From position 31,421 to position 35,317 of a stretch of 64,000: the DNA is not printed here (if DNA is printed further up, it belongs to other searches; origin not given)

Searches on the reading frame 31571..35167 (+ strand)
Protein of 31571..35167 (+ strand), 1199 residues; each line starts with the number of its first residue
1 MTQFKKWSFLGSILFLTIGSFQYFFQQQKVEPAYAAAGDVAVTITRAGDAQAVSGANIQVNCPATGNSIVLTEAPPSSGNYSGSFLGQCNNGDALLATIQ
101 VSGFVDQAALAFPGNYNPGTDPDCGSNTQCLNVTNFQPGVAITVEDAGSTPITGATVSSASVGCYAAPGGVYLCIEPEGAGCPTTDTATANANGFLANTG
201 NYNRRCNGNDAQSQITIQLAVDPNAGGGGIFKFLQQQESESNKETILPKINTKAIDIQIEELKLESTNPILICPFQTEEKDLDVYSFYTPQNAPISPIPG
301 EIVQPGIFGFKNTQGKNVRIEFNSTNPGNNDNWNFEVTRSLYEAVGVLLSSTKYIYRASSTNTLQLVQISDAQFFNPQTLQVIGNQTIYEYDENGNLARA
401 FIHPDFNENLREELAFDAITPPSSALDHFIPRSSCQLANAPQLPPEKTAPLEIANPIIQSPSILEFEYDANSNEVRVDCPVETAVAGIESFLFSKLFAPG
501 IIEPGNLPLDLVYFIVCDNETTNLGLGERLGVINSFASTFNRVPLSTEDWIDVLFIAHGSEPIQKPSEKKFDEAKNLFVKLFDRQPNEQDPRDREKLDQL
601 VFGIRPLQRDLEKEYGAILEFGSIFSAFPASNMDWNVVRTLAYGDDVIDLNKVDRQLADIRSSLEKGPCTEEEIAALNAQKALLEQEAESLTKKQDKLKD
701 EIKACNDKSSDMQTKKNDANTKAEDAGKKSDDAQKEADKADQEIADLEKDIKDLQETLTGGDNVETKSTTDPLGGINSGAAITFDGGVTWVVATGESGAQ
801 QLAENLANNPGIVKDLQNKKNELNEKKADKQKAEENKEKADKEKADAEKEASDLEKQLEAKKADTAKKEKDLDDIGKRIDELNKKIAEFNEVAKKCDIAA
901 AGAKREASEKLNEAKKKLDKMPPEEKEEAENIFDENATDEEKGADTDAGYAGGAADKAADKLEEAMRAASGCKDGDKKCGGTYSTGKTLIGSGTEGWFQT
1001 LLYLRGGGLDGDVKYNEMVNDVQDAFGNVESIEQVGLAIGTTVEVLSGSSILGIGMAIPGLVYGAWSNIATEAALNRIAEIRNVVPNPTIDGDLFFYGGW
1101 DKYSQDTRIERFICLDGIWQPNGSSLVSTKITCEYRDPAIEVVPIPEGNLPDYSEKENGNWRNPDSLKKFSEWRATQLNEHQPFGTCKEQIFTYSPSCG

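Call 10: search_protein_families(library=pfam, proteins=[window:31571-35167:+], max_evalue=0.01)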
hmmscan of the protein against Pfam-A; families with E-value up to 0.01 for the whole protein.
window:31571-35167:+ (1199 aa): 3 families
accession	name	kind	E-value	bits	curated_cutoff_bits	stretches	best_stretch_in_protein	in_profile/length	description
PF13863.11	DUF4200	-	4.9e-05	24.1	29.7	1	677-758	22-103/119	Domain of unknown function (DUF4200)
PF05266.19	DUF724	-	0.006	16.9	38.4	1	659-754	89-184/188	Protein of unknown function (DUF724)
PF11932.13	DUF3450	-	0.0066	16.2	32.6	0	812-895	14-97/241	Protein of unknown function (DUF3450)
